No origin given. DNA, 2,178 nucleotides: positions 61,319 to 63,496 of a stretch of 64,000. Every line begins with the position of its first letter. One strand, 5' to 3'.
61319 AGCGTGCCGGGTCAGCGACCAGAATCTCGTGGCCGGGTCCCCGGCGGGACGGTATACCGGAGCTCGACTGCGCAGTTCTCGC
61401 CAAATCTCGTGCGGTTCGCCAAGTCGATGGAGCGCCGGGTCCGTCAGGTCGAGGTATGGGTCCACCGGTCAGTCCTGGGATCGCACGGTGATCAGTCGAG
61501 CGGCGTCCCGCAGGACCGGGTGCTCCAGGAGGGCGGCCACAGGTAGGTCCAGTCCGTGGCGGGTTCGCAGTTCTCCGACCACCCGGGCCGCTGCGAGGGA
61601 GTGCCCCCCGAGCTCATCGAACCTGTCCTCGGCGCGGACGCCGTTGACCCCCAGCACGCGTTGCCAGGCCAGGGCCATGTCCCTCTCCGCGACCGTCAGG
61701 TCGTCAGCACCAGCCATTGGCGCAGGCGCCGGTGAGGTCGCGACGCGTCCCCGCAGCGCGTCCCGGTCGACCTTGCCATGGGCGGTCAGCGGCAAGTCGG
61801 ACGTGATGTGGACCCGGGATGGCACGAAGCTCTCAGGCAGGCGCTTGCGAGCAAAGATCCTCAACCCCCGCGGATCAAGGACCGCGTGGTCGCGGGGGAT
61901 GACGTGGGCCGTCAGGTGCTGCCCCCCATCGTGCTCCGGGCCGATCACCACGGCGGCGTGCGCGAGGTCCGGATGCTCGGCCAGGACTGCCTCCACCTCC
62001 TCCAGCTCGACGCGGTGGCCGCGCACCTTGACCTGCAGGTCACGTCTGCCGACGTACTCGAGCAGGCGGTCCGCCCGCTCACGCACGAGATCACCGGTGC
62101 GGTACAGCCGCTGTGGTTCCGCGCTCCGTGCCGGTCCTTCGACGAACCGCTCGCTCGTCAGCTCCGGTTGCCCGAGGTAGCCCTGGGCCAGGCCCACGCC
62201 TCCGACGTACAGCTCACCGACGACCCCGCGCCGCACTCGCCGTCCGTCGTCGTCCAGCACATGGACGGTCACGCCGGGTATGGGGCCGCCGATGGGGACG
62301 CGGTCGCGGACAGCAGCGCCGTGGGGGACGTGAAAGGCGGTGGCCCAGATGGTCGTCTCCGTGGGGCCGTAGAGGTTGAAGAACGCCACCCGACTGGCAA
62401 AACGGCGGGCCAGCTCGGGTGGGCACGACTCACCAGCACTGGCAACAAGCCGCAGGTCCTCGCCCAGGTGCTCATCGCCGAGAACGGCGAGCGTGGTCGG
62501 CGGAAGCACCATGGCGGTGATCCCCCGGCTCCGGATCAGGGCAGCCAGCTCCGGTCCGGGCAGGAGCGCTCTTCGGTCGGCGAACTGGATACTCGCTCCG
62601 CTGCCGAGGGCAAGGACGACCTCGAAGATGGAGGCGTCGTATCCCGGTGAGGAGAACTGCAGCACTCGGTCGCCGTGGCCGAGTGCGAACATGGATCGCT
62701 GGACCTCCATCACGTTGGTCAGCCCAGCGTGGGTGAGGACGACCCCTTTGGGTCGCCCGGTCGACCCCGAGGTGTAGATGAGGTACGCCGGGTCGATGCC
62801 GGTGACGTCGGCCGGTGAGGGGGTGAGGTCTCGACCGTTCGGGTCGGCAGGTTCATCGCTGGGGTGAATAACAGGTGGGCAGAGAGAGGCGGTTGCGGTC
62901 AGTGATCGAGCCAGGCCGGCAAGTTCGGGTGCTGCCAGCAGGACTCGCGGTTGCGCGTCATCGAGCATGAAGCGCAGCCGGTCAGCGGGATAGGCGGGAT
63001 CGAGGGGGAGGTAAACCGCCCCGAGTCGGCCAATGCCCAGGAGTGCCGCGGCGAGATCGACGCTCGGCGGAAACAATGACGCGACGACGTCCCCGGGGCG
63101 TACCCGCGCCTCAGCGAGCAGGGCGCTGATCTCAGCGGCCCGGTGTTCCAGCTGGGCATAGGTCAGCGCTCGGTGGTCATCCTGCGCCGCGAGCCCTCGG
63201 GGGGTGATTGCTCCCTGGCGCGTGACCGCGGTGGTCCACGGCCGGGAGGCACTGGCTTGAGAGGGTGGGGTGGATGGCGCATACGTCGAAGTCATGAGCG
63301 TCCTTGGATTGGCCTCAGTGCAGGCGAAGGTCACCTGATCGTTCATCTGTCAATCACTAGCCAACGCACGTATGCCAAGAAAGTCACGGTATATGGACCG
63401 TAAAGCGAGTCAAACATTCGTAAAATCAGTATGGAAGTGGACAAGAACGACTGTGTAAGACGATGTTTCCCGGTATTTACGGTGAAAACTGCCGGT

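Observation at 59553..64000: Minimal NRPS-independent-style cassette: A-T didomain + OxyD-like P450 + PPTase + EamA exporter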

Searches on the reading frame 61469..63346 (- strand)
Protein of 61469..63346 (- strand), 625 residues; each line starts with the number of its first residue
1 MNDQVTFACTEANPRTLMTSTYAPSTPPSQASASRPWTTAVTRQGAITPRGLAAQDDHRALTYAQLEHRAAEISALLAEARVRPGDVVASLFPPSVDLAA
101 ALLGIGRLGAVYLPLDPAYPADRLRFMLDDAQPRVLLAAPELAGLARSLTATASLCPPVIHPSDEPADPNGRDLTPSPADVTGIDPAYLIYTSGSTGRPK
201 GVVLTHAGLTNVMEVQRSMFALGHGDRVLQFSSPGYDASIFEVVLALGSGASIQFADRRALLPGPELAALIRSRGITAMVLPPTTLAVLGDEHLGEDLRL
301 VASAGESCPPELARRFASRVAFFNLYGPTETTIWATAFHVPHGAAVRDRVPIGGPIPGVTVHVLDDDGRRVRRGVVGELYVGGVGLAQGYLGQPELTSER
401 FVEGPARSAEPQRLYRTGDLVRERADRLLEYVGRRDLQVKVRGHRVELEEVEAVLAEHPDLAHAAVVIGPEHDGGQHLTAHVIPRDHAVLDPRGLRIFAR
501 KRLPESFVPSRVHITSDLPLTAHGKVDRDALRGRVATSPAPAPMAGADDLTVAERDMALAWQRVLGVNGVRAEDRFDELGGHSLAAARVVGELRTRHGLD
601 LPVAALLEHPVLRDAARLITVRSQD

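Call 7: search_protein_families(library=pfam, proteins=[window:61469-63346:-], max_evalue=0.01)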
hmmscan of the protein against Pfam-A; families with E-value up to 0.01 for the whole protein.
window:61469-63346:- (625 aa): 3 families
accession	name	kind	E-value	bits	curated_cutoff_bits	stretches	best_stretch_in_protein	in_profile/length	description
PF00501.34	AMP-binding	-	2.8e-77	260.5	29.9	1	44-391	4-384/384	AMP-binding enzyme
PF13193.12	AMP-binding_C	-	1.1e-12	49.2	24.5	1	450-525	1-76/76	AMP-binding enzyme C-terminal domain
PF00550.31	PP-binding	-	1.5e-12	48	20.8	1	560-619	6-67/67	Phosphopantetheine attachment site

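Call 8: search_protein_families(library=ncbifam, proteins=[window:61469-63346:-], max_evalue=0.01)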
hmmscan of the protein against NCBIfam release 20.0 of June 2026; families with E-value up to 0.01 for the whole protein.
window:61469-63346:- (625 aa): 106 families (the best 25 are shown)
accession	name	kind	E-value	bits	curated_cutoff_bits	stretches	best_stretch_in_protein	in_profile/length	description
TIGR01733.1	AA-adenyl-dom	subfamily_domain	2.8e-123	411.7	317.4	1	62-466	1-409/409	amino acid adenylation domain-containing protein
NF038078.1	NRPS_MxcG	equivalog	2.7e-110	369.6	2300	1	32-617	453-1039/1442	myxochelin non-ribosomal peptide synthetase MxcG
NF004282.0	PRK05691.1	subfamily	2.2e-104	349.2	4090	1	33-618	1129-1704/4334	non-ribosomal peptide synthase/polyketide synthase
NF041803.1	NRPS_SolG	exception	1.1e-101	341.2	2200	1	43-615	569-1151/1163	solanimycin non-ribosomal peptide synthetase SolG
NF047350.1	aureusi_NRPS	equivalog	1.5e-87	294.1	2500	1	42-620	420-976/2373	aureusimine non-ribosomal peptide synthetase AusA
NF007605.2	PRK10252.1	equivalog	5.4e-84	282.6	2400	1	39-594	458-1016/1292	enterobactin non-ribosomal peptide synthetase EntF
NF004837.0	PRK06187.1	subfamily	4.6e-66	223.2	476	1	46-537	19-524/531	long-chain-fatty-acid--CoA ligase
TIGR03098.1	ligase_PEP_1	hypoth_equivalog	1.1e-61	208.9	592.35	1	47-532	12-515/517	acyl-CoA ligase (AMP-forming), exosortase A system-associated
NF003417.0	PRK04813.1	subfamily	4.5e-61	206.9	476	1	49-534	17-502/505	D-alanine--poly(phosphoribitol) ligase subunit DltA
TIGR01734.1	D-ala-DACP-lig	equivalog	1e-59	202.5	559.85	1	45-535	10-502/504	D-alanine--poly(phosphoribitol) ligase subunit DltA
NF004511.1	PRK05852.1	equivalog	2.4e-50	171.6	650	1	52-534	18-503/505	FadD7 family fatty acid--CoA ligase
TIGR03443.1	alpha_am_amid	equivalog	4.4e-50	170.1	1030.1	3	187-486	418-751/1390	L-aminoadipate-semialdehyde dehydrogenase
NF005702.0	PRK07514.1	subfamily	2.7e-47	161.3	558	1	54-535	23-500/506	malonyl-CoA synthase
NF004822.0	PRK06178.1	equivalog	3.2e-45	154.8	782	2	349-535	390-567/571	acyl-CoA synthetase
NF006182.0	PRK08316.1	subfamily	7.6e-45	153.4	663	1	39-536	15-518/523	fatty acyl-CoA synthetase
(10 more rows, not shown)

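Call 9: find_encoding_contigs(protein=window:61469-63346:-, flank=10000, max_places=6)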
Protein window:61469-63346:- (625 aa): no gene with exactly this product is on record in the collection.

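Call 11: find_homologous_proteins(query=window:61469-63346:-, max_evalue=1e-30)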
Query window:61469-63346:- (625 aa): 7637 proteins with E <= 1e-30 among 8000 candidates; the best 120 are listed.
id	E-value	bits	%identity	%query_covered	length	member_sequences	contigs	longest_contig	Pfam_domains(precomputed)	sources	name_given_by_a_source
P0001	0.0e+0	1332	100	97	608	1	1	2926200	PF00550.32,PF00501.35,PF13193.13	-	-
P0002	5.6e-118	413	35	82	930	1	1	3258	PF00501.35,PF13193.13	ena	-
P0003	3.1e-117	411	42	93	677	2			PF00668.26,PF00550.32,PF00501.35,PF13193.13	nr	nr:linear gramicidin synthase subunit D [uncultured bacterium]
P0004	1.1e-116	409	41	93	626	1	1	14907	PF00550.32,PF00501.35,PF13193.13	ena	-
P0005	7.2e-116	406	43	92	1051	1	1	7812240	PF00668.26,PF00550.32,PF00501.35,PF13193.13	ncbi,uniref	ncbi:non-ribosomal peptide synthetase [Streptomyces sp. MB22_4]|uniref:non-ribosomal peptide synthet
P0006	1.5e-115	405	42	92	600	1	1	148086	PF00550.32,PF00501.35,PF13193.13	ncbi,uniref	ncbi:amino acid adenylation domain-containing protein [Streptomyces sp. NPDC059534]|uniref:non-ribos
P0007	4.7e-115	404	45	91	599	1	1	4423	PF00550.32,PF00501.35,PF13193.13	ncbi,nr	ncbi:MAG TPA: non-ribosomal peptide synthetase, partial [Longimicrobium sp.]|nr:non-ribosomal peptid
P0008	1.6e-114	402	42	90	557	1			PF00550.32,PF00501.35,PF13193.13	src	-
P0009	2.1e-114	401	44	91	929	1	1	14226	PF00668.26,PF00550.32,PF00501.35,PF13193.13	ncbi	ncbi:MAG TPA: amino acid adenylation domain-containing protein, partial [Pyrinomonadaceae bacterium]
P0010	2.3e-114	401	40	90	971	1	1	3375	PF00668.26,PF00550.32,PF00501.35,PF13193.13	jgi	jgi:amino acid adenylation domain-containing protein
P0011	2.8e-114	401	43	71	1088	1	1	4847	PF13847.13,PF13489.13,PF13649.13,PF00550.32,PF00501.35,PF13193.13,PF08241.19,PF08242.19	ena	-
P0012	1.3e-113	399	42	89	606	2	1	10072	PF00550.32,PF00501.35,PF13193.13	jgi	jgi:amino acid adenylation domain-containing protein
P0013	2.4e-113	398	42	91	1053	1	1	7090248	PF00668.26,PF00550.32,PF00501.35,PF13193.13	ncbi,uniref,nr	ncbi:non-ribosomal peptide synthetase [Micromonospora sp. LH3U1]|uniref:non-ribosomal peptide synthe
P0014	5.0e-113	397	43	90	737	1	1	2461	PF00668.26,PF00550.32,PF00501.35,PF13193.13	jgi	jgi:amino acid adenylation domain-containing protein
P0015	2.2e-112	395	36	83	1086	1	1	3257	PF00668.26,PF00501.35,PF13193.13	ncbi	ncbi:MAG TPA: amino acid adenylation domain-containing protein, partial [Ktedonobacteraceae bacteriu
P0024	1.2e-109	386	44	93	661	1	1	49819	PF00550.32,PF00501.35,PF13193.13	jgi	jgi:amino acid adenylation domain-containing protein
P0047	4.4e-107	377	43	90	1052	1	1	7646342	PF00668.26,PF00550.32,PF00501.35,PF13193.13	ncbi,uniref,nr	ncbi:amino acid adenylation domain-containing protein [Streptomyces castrisilvae]|uniref:Amino acid 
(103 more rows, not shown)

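Call 12: find_encoding_contigs(protein=P0001, flank=10000, max_places=4)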
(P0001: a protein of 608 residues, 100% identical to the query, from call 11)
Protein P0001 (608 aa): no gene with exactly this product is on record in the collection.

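Call 14: search_solved_structures(query=window:61469-63346:-, max_evalue=1e-40, show_alignments=0)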
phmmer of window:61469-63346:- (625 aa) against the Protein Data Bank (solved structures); distinct sequences matched with E-value up to 1e-40: 68 (the best 60 are shown).
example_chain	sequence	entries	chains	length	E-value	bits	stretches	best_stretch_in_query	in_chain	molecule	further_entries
9be3_A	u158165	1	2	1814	3.1e-158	531.3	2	46-620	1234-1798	Linear gramicidin synthase subunit A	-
6mfz_A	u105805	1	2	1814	3.1e-158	531.3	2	46-620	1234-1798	Linear gramicidin synthase subunit A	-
9meh_A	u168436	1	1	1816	3.1e-158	531.3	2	46-620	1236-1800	Linear gramicidin synthase subunit A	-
9be4_A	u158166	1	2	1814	1.2e-157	529.3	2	46-620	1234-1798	Linear gramicidin synthase subunit A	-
6mfy_A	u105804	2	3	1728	3.4e-150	504.7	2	43-624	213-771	Linear gramicidin synthase subunit A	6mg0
8xjz_C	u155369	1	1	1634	7.1e-115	388.1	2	52-612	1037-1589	Peptide synthetase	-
5u89_A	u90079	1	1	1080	3.1e-101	343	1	43-613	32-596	Amino acid adenylation domain protein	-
9bfd_A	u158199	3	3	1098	1.6e-97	330.8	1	47-619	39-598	Tyrocidine synthase 1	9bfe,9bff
1amu_A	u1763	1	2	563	8.8e-87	295.3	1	46-537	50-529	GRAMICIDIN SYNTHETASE 1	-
9bfd_B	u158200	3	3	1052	1.7e-86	294.3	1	40-619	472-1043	Tyrocidine synthase 2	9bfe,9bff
8jbr_A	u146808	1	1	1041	1.4e-85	291.4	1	48-617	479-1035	McyA protein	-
2vsq_A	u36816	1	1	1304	2.2e-85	290.7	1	26-613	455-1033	SURFACTIN SYNTHETASE SUBUNIT 3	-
7ly7_A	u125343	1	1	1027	2.2e-80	274.2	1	44-619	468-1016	BmdB, Bacillamide NRPS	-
7ly4_E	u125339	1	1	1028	2.2e-80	274.1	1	44-619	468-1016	BmdB, bacillamide NRPS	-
6p1j_A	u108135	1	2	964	4.6e-80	273.1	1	47-531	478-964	Txo2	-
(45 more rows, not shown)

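Call 17: find_related_loci(query=window:61469-63346:-, collection=genome_contigs, flank=10000)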
Query window:61469-63346:- (625 aa) in genome_contigs; peptide patterns used: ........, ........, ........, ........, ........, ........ (x = any residue, [..] = any of these).
203 stretches matched a pattern; 78 encode a relative of the query (tblastn E <= 1e-3); 76 distinct loci.
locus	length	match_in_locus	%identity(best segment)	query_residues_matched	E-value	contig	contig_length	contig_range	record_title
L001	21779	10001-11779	41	49-611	4e-113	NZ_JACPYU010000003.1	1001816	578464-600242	MAG: Aquabacterium sp. isolate NC_groundwater_871_Pr1_S2p5_64_30 Montesol18_S2p5_coassembly_scaffold_59505, whole genome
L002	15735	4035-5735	42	48-618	4e-110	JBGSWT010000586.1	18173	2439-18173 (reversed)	MAG: Pseudonocardiaceae bacterium isolate JTS-RE47 k141_10200709, whole genome shotgun sequence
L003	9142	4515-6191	40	43-612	3e-106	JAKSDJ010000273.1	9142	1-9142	MAG: Chloroflexales bacterium isolate MAG.66 k141_1922261, whole genome shotgun sequence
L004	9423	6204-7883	39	43-620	2e-104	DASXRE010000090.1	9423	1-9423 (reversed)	MAG TPA_asm: Pyrinomonadaceae bacterium isolate SMAG_U4631 k141_2385184, whole genome shotgun sequence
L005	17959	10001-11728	39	43-612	8e-104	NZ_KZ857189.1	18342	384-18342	Dyella tabacisoli strain L4-6 L4-6_Scaffold17, whole genome shotgun sequence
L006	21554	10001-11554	42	52-612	1e-101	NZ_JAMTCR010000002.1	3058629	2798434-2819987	Actinokineospora globicatena strain DSM 44256 LV79DRAFT_scaffold00001.1, whole genome shotgun sequence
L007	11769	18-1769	39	34-616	5e-99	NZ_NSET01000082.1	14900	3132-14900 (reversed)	Xanthomonas maliensis strain LMG 27592 LMG27592_contig_82, whole genome shotgun sequence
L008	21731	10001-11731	39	43-617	1e-97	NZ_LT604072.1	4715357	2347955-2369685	Xanthomonas translucens pv. translucens DSM 18974 isolate peng1 chromosome I, complete sequence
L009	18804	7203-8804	39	48-584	2e-97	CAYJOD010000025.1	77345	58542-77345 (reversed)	MAG TPA_asm: uncultured Candidatus Binatia bacterium isolate ERP124720_co1_58 genome assembly, contig: NODE_462_length_7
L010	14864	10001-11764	37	38-623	3e-97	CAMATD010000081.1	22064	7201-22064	MAG: Variovorax sp. YR752 isolate LH-05nov19-184 genome assembly, contig: LH-05nov19-C4877, whole genome shotgun sequenc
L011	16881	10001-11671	39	44-596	5e-97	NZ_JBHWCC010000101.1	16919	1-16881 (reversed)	Streptomyces sp. NPDC059582 NPDC059582_384_B4.ctg-0101, whole genome shotgun sequence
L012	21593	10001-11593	42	44-612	3e-96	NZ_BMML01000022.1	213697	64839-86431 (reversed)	Streptomyces fuscichromogenes strain CGMCC 4.7110 sequence022, whole genome shotgun sequence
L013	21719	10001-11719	38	48-617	3e-96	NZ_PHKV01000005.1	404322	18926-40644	Xanthomonas prunicola strain CFBP 8353 CFBP835305, whole genome shotgun sequence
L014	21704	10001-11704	39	43-607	2e-96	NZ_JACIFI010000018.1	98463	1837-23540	Xanthomonas sp. 3075 Ga0372492_18, whole genome shotgun sequence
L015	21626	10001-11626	39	56-612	3e-95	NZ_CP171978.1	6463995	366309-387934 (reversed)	Variovorax sp. UC74_104 chromosome, complete genome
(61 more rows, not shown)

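Call 27: find_encoding_contigs(protein=P0047, flank=10000, max_places=1)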
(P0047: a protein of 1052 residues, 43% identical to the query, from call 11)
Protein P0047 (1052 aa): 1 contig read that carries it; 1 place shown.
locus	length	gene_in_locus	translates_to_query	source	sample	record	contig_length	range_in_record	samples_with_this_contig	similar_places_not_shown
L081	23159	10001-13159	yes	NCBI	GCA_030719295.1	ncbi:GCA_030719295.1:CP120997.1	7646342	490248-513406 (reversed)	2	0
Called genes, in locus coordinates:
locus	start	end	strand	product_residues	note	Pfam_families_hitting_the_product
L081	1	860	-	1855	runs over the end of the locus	PF00668:Condensation, PF00501:AMP-binding, PF13193:AMP-binding_C, PF00550:PP-binding, PF00975:Thioesterase, PF05977:MFS_3, PF07690:MFS_1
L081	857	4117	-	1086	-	PF00668:Condensation, PF00501:AMP-binding, PF13193:AMP-binding_C, PF00550:PP-binding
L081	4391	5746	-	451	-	PF05977:MFS_3, PF07690:MFS_1, PF13347:MFS_2, PF07690:MFS_1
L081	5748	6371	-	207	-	PF12840:HTH_20, PF01047:MarR (faint), PF12802:MarR_2 (weak)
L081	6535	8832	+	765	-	PF00501:AMP-binding, PF13193:AMP-binding_C, PF00550:PP-binding, PF07366:SnoaL (weak), PF12680:SnoaL_2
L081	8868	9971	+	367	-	PF01063:Aminotran_4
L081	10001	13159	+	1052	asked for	PF00668:Condensation, PF00501:AMP-binding, PF13193:AMP-binding_C, PF00550:PP-binding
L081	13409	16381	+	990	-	PF00486:Trans_reg_C, PF03704:BTAD, PF07719:TPR_2 (faint), PF00931:NB-ARC, PF13191:AAA_16 (weak), PF13424:TPR_12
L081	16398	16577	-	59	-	-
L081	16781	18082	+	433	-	PF04389:Peptidase_M28 (weak), PF01546:Peptidase_M20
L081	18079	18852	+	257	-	PF00975:Thioesterase, PF12697:Abhydrolase_6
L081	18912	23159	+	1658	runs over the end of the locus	PF00668:Condensation, PF00501:AMP-binding, PF13193:AMP-binding_C (weak), PF00550:PP-binding, PF00668:Condensation, PF00550:PP-binding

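Call 28: find_encoding_contigs(protein=P0013, flank=10000, max_places=1)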
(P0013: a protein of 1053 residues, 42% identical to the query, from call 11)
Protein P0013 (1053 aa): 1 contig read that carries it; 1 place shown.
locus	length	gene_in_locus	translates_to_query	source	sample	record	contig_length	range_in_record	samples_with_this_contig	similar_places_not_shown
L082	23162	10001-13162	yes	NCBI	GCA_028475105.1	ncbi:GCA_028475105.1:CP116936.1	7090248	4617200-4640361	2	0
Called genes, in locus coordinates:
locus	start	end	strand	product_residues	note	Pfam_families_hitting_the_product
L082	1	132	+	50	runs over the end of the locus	-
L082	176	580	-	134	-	PF13298:LigD_N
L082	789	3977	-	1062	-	PF01804:Penicil_amidase, PF00754:F5_F8_type_C, PF22633:F5_F8_type_C_2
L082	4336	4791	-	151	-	-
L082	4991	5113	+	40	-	-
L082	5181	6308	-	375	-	PF01551:Peptidase_M23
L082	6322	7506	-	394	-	PF05922:Inhibitor_I9 (faint), PF00082:Peptidase_S8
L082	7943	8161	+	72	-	PF03621:MbtH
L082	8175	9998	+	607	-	PF00501:AMP-binding, PF13193:AMP-binding_C, PF00550:PP-binding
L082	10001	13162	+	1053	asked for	PF00668:Condensation, PF00501:AMP-binding, PF13193:AMP-binding_C, PF00550:PP-binding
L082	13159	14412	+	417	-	PF00067:p450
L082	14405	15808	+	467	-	PF00668:Condensation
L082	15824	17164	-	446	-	PF05977:MFS_3, PF07690:MFS_1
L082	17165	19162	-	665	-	PF13193:AMP-binding_C, PF00550:PP-binding, PF00668:Condensation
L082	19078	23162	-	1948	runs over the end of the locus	PF00668:Condensation, PF00501:AMP-binding, PF13193:AMP-binding_C, PF00550:PP-binding, PF00668:Condensation, PF00501:AMP-binding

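Call 31: find_encoding_contigs(protein=P0024, flank=10000, max_places=1)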
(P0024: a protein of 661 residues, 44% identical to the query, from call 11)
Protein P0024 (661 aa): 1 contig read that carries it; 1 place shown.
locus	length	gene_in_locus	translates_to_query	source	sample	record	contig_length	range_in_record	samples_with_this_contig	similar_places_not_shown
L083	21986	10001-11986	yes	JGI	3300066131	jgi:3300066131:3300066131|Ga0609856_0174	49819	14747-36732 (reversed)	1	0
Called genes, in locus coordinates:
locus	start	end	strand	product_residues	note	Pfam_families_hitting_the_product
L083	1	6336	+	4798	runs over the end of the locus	PF00550:PP-binding, PF00668:Condensation, PF00501:AMP-binding, PF00550:PP-binding, PF13193:AMP-binding_C, PF00668:Condensation, PF00501:AMP-binding, PF13193:AMP-binding_C, +10 more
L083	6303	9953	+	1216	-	PF00668:Condensation, PF00501:AMP-binding, PF13193:AMP-binding_C, PF00550:PP-binding, PF00668:Condensation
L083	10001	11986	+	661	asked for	PF00501:AMP-binding, PF13193:AMP-binding_C, PF00550:PP-binding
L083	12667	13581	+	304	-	PF00668:Condensation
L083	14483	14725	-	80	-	-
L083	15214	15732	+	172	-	PF00668:Condensation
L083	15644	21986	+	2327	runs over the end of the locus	PF00668:Condensation, PF00501:AMP-binding, PF13193:AMP-binding_C, PF00550:PP-binding, PF00668:Condensation, PF00501:AMP-binding, PF13193:AMP-binding_C, PF00668:Condensation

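Call 32: find_encoding_contigs(protein=P0012, flank=10000, max_places=1)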
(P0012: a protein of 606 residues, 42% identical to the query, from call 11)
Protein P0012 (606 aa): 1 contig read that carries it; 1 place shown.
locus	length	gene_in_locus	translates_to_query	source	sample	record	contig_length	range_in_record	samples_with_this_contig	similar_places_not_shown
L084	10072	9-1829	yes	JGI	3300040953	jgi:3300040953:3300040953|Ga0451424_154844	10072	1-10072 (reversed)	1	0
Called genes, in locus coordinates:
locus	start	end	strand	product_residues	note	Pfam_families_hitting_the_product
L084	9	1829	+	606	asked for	PF00501:AMP-binding, PF13193:AMP-binding_C, PF00550:PP-binding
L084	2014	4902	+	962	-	PF00109:ketoacyl-synt, PF02801:Ketoacyl-synt_C, PF16197:KAsynt_C_assoc, PF22336:RhiE-like_linker, PF22621:CurL-like_PKS_C, PF00698:Acyl_transf_1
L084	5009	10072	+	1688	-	?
